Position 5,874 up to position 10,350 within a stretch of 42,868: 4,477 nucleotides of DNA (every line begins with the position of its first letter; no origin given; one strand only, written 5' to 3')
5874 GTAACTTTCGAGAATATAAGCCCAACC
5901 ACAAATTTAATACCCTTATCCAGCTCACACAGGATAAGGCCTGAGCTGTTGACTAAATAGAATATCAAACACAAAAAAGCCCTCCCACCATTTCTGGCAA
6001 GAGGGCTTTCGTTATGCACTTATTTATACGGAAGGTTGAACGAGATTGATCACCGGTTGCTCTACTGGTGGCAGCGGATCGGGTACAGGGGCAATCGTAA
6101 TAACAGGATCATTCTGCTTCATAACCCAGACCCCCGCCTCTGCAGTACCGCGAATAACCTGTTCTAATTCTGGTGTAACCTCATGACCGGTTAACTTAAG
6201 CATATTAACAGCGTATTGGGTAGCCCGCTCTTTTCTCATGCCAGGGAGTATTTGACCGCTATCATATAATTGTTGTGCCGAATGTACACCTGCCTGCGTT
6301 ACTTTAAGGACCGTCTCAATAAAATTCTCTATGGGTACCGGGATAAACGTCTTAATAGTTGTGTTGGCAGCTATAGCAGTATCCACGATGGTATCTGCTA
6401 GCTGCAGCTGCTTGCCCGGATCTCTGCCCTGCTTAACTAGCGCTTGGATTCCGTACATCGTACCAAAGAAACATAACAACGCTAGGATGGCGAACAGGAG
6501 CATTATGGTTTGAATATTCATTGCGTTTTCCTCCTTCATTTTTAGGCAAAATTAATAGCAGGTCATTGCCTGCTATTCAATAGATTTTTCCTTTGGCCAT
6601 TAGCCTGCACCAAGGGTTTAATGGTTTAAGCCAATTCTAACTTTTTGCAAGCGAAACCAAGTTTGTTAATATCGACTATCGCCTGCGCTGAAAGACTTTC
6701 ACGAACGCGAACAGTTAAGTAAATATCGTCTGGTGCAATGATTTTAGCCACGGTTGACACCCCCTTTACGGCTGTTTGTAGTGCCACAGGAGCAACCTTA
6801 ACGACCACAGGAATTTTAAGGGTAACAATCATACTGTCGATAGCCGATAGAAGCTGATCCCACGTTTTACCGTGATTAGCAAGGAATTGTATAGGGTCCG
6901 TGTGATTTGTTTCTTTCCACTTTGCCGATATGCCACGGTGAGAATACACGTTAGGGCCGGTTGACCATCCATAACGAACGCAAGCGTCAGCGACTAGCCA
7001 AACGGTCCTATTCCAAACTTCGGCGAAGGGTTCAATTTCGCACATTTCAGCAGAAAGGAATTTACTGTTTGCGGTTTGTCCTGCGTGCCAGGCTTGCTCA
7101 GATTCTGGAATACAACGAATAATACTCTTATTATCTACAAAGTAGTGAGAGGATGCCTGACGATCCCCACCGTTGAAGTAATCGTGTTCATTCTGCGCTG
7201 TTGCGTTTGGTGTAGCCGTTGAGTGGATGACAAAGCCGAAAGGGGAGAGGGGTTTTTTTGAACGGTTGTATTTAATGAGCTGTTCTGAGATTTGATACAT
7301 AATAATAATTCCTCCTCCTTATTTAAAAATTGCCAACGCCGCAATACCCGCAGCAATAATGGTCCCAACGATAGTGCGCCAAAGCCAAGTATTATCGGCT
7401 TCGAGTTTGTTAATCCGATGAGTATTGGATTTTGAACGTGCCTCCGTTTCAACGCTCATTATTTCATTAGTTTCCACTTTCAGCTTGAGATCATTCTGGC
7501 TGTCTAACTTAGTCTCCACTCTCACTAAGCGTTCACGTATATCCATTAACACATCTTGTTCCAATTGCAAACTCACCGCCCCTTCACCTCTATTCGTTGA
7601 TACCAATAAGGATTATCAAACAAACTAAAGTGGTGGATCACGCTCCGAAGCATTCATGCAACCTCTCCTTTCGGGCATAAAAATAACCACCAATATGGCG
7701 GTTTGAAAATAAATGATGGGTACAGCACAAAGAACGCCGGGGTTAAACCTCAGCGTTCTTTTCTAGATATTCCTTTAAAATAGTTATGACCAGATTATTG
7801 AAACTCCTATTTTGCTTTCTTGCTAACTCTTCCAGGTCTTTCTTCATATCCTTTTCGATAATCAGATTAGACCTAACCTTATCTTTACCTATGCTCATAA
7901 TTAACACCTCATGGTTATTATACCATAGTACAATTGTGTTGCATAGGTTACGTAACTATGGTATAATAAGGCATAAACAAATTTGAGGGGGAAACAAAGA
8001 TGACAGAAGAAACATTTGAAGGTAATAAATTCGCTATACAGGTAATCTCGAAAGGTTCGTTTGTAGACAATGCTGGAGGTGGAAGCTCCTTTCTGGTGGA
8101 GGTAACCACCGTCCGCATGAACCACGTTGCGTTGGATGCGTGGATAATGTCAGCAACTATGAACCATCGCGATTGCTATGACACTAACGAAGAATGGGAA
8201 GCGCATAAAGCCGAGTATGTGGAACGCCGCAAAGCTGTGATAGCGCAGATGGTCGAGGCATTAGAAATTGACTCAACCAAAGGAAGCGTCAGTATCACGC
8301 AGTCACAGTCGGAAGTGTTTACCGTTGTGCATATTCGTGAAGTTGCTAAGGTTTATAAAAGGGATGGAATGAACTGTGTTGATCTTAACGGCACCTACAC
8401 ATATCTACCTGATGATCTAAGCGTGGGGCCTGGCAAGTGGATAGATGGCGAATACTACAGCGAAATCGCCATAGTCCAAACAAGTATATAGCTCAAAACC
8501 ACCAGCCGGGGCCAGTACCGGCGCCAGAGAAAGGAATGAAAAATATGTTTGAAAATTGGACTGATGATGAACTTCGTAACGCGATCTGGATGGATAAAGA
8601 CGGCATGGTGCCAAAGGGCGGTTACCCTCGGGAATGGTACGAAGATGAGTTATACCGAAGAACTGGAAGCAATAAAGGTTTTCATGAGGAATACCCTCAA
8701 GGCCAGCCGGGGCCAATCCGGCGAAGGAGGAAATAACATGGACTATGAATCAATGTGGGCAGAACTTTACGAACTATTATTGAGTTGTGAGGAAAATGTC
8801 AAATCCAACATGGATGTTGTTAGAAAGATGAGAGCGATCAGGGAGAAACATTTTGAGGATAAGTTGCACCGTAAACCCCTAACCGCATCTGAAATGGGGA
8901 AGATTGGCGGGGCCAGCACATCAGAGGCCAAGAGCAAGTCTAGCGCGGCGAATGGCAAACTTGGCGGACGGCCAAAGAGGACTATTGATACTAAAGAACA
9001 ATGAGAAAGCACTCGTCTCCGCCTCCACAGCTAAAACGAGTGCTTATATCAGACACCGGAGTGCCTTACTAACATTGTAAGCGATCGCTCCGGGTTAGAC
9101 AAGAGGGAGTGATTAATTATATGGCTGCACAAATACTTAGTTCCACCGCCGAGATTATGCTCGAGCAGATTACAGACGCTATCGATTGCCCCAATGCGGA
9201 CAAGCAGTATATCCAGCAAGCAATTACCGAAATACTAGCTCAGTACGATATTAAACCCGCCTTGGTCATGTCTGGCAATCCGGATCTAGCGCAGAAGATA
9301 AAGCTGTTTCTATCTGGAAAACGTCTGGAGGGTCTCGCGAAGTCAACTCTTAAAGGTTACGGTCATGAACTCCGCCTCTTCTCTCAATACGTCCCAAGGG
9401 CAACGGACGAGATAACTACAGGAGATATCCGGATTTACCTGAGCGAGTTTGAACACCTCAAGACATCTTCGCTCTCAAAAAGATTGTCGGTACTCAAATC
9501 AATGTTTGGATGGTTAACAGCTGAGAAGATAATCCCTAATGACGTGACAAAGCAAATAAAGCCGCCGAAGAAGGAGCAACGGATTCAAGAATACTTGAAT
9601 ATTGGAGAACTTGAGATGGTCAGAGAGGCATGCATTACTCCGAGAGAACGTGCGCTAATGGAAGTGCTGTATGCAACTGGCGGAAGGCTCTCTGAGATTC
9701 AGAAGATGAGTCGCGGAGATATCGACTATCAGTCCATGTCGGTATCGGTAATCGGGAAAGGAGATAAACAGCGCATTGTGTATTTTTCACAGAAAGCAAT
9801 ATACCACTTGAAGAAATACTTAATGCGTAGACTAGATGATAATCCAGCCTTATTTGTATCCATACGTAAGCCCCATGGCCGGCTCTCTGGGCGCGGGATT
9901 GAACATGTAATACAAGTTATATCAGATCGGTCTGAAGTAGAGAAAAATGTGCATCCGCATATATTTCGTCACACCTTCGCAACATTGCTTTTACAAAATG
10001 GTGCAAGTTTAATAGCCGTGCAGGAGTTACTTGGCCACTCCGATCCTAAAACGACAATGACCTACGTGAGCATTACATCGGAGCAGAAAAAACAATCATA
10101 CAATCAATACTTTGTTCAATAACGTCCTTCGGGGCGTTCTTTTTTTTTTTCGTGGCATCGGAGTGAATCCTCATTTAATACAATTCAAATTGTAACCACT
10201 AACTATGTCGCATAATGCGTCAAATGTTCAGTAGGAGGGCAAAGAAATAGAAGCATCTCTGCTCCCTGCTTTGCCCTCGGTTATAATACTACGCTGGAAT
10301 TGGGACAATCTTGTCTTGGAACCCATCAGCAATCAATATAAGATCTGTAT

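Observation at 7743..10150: A self-contained plus-strand cassette with its own RHH regulator and recombinase lies between the tail and lysis modules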

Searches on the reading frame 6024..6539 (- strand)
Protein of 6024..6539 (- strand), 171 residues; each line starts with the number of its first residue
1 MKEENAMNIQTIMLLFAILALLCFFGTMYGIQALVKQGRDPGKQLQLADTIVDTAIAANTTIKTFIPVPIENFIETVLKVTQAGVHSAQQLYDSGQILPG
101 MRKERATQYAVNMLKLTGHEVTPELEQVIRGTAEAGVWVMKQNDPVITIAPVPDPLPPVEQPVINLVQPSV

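Call 10: search_protein_families(library=pfam, proteins=[window:6024-6539:-], max_evalue=0.1)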
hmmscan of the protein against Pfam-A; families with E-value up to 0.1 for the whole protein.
window:6024-6539:- (171 aa): 0 families

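Call 11: search_protein_families(library=phrogs, proteins=[window:6024-6539:-], max_evalue=0.1)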
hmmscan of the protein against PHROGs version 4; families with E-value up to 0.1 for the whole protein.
window:6024-6539:- (171 aa): 2 families
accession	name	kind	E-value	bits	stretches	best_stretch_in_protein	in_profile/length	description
phrog_6918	-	lysis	8.2e-06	26.8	1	74-129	37-91/114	holin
phrog_2609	-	lysis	0.051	14.5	1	32-122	28-88/145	holin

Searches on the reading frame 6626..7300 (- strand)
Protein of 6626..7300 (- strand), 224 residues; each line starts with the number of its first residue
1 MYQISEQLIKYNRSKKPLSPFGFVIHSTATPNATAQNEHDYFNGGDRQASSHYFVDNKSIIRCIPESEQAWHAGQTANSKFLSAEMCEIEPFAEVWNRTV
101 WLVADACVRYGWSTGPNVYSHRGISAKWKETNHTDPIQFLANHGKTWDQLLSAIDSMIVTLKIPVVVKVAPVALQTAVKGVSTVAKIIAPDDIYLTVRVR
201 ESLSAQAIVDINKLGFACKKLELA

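Call 10: search_protein_families(library=pfam, proteins=[window:6626-7300:-], max_evalue=0.1)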
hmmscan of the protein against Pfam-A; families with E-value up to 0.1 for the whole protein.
window:6626-7300:- (224 aa): 1 family
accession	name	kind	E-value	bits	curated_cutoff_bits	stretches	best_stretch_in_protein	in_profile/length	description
PF01510.30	Amidase_2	-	3.2e-21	76.5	26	1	22-136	7-129/131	N-acetylmuramoyl-L-alanine amidase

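Call 11: search_protein_families(library=phrogs, proteins=[window:6626-7300:-], max_evalue=0.1)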
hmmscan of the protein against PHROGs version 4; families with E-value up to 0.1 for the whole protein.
window:6626-7300:- (224 aa): 21 families
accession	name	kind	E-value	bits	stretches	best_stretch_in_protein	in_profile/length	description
phrog_2338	-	lysis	3.9e-30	106.4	1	12-157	20-172/346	endolysin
phrog_670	-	lysis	4e-27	96.3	1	2-156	93-252/596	endolysin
phrog_833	-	lysis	5.6e-27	96.2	1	3-167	10-186/294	endolysin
phrog_1794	-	lysis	2.1e-21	77.7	1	7-155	39-196/336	amidase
phrog_1493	-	lysis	3.4e-21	76.9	1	19-156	33-169/394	endolysin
phrog_9611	-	lysis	3.4e-19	70.4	1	6-157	5-168/246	endolysin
phrog_5182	-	lysis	7.5e-19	69.5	1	17-194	32-205/321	endolysin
phrog_3088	-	lysis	2e-16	61.5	1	3-127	3-137/248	amidase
phrog_1110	-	lysis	3.6e-16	60.4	1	19-155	20-169/301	endolysin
phrog_3393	-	lysis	1.5e-15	58.8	1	11-153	15-169/342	endolysin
phrog_8164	-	lysis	1.6e-15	58.3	1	12-154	18-176/320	endolysin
phrog_15001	-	lysis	5.8e-13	49.7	1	24-158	47-198/367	endolysin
phrog_19265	-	unknown function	8.5e-13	49.6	1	3-127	7-138/293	-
phrog_7698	-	lysis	2.5e-10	41.6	1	24-123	28-131/316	endolysin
phrog_12609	-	lysis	5.3e-09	37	1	25-82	28-93/264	endolysin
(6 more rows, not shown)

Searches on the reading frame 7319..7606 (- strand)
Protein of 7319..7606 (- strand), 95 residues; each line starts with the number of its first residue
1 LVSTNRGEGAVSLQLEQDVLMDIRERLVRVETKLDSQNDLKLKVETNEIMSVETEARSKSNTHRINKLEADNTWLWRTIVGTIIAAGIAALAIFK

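Call 10: search_protein_families(library=pfam, proteins=[window:7319-7606:-], max_evalue=0.1)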
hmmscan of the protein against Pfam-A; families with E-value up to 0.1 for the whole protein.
window:7319-7606:- (95 aa): 1 family
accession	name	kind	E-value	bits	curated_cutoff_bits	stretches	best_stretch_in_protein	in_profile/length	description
PF10779.14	XhlA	-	3.3e-15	56.4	34.7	1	22-90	1-66/67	Haemolysin XhlA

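Call 11: search_protein_families(library=phrogs, proteins=[window:7319-7606:-], max_evalue=0.1)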
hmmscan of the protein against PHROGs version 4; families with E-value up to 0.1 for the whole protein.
window:7319-7606:- (95 aa): 4 families
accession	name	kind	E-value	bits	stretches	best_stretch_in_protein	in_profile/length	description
phrog_689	-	lysis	9e-20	71.7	1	16-91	7-84/91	holin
phrog_1193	-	other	0.0024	18.8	1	36-90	14-69/76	hemolysin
phrog_6136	-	unknown function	0.019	15.9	0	14-36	45-66/120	-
phrog_3760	-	head and packaging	0.038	14.9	1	23-70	53-100/209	head scaffolding protein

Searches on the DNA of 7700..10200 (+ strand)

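Call 13: search_dna_similar(query=window:7700-10200:+, collection=phages, mode=distant, max_rows=20)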
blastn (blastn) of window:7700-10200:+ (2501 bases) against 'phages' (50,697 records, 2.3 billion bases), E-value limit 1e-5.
Records with a match: 3; places in all: 3; records where one place covers at least 80% of the query: 0.
Best place of each record, by identity: 60-80% 3.
By first word of the organism name: Clostridium 3.
By host as written in the record: Clostridium botulinum type C strain C-Stockholm 2; Clostridium botulinum D str. 1873 1.
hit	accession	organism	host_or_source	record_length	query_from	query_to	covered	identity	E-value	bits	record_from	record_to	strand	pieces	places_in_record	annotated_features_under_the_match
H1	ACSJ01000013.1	Clostridium phage D-1873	Clostridium botulinum D str. 1873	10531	72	222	6%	69.7%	2e-7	64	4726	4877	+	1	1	conserved hypothetical protein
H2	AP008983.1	Clostridium phage c-st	Clostridium botulinum type C strain ...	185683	72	222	6%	69.7%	2e-7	64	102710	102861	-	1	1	none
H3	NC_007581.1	Clostridium phage c-st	Clostridium botulinum type C strain ...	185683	72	222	6%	69.7%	2e-7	64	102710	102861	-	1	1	none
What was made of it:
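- Tried and rejected: Only a 150-nt match of the RHH region to C. botulinum phages (call 13).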

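Call 53: search_rna_families(sources=[L044, L045, L049, L046, L008, L040], threshold=gathering)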
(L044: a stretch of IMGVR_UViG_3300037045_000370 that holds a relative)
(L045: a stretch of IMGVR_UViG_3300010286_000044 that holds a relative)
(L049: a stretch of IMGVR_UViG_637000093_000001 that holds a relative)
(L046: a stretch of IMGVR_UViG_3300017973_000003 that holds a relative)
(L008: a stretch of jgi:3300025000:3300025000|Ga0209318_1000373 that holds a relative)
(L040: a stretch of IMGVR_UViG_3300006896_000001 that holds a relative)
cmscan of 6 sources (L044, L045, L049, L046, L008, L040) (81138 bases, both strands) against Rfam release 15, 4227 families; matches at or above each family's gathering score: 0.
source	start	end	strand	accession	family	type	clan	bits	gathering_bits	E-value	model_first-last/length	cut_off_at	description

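Call 74: build_rna_model(alignment_id=A2)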
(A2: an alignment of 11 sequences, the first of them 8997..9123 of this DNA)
Model R1 built from alignment A2 (11 sequences, 146 columns); structure: RNAalifold consensus.
model positions 129; base pairs 19; branch points 1; effective number of sequences 1.84; information 0.59 bits per position. Calibrated on 0.2 Mb of random sequence (short: E-values are rough).
structure used (alignment columns):
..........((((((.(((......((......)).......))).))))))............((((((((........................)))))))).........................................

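Call 75: search_with_rna_model(model_id=R1, sources=[window, L005, L008, L030, L032, L033, L034, L036, L037, L038, L040, L041, L042, L043, L044, L045, L046, L047, L048, L049, L050, L051, L052, L074, L150, L125, L141, L197, L198, L199, L202, L203, L205, L207, L210, L211, L213, L214, L215, L216, L217, L219, L220, L224, L015, L016, L017, L018, L019, L020, L021, L031], max_evalue=0.01, make_alignment=true)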
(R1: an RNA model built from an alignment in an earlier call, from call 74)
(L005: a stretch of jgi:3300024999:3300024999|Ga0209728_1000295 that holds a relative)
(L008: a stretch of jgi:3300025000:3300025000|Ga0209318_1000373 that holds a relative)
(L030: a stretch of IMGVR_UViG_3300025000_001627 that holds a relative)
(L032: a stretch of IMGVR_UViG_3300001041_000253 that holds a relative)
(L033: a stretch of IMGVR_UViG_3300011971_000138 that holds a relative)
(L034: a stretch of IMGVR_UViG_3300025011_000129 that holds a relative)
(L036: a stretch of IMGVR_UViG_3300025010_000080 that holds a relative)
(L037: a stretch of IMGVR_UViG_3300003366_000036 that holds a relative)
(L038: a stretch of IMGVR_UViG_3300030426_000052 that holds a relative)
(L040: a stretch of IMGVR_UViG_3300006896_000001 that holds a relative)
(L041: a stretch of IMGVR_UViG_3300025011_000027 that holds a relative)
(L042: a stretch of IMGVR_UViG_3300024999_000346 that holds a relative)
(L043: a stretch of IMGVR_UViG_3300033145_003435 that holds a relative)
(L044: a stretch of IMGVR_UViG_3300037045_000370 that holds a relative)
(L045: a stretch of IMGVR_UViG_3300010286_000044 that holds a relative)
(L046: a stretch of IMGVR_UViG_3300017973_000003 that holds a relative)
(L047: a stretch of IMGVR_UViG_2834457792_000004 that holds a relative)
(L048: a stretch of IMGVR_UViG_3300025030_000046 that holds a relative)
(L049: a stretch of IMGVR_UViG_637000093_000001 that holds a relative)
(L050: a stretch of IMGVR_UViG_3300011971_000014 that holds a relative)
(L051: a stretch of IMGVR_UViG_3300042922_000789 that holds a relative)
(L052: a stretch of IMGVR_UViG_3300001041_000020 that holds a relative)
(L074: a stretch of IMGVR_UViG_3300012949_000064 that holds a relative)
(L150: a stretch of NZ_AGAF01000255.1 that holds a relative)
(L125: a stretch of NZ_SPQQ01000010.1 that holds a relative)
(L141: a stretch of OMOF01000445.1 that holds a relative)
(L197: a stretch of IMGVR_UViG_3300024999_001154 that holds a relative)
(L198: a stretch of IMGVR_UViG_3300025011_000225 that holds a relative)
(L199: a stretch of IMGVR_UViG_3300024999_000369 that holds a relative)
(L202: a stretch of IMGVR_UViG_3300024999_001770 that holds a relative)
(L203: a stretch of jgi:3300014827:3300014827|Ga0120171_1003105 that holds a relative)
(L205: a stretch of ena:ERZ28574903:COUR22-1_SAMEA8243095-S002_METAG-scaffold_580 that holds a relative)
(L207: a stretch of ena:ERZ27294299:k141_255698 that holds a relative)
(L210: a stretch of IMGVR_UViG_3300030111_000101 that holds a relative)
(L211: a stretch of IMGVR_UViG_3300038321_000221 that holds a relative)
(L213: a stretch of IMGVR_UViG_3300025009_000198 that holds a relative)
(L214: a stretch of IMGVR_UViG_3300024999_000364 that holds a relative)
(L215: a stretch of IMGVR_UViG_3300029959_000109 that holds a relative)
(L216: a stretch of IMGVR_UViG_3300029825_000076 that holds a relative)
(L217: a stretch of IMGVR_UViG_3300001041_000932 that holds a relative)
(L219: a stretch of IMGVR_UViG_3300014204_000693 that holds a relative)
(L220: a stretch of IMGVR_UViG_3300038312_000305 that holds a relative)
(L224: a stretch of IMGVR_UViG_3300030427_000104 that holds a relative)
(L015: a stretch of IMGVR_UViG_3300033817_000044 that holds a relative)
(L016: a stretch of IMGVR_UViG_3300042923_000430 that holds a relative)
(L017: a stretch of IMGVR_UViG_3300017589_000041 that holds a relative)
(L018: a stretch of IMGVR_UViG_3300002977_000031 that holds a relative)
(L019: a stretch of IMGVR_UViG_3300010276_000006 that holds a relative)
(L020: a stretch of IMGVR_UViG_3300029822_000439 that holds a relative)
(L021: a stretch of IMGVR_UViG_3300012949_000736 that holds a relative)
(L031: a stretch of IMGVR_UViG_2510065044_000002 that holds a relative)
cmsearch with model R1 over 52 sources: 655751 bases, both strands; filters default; matches with E-value up to 0.01: 23.
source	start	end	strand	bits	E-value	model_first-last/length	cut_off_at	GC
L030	569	699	+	133.5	2.9e-32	1-129/129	no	0.5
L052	7876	8008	+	130.6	1.7e-31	1-129/129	no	0.5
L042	4430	4562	+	130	2.4e-31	1-129/129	no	0.49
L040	7881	8008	+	127.3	1.3e-30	1-129/129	no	0.5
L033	3523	3654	+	126.5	2e-30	1-129/129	no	0.5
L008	7657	7783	+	121.1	5.6e-29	1-129/129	no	0.46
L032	50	181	+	120.4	8.4e-29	1-129/129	no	0.52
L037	3398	3522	+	120.2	9.9e-29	1-129/129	no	0.5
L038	1180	1307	+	119.7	1.3e-28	1-129/129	no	0.51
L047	7880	8008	+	114.7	2.9e-27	1-129/129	no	0.47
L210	3111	3237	+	114.3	3.7e-27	1-129/129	no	0.54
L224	1289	1415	+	114.3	3.7e-27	1-129/129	no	0.54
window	8997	9126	+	108.3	1.4e-25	1-129/129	no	0.46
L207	10799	10929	+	102.1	6.2e-24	1-129/129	no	0.47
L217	1534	1664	-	100.2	2e-23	1-129/129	no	0.51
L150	2296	2421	+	99.1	4e-23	1-129/129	no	0.54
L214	8045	8170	-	95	4.9e-22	1-129/129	no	0.53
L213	10970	11092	+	84.2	3.7e-19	1-129/129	no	0.51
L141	6634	6754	+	79.4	6.7e-18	1-129/129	no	0.5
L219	771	905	+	71.9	6.5e-16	1-129/129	no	0.52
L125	1940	2054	+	28.5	0.00023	1-129/129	no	0.5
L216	5383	5485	+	26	0.0011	1-129/129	no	0.51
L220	6894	6996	-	26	0.0011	1-129/129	no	0.51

Alignment A3: 23 matches aligned to the model, 150 columns, each read 5' to 3' on its own strand. Consensus structure (alignment columns), stored with it:
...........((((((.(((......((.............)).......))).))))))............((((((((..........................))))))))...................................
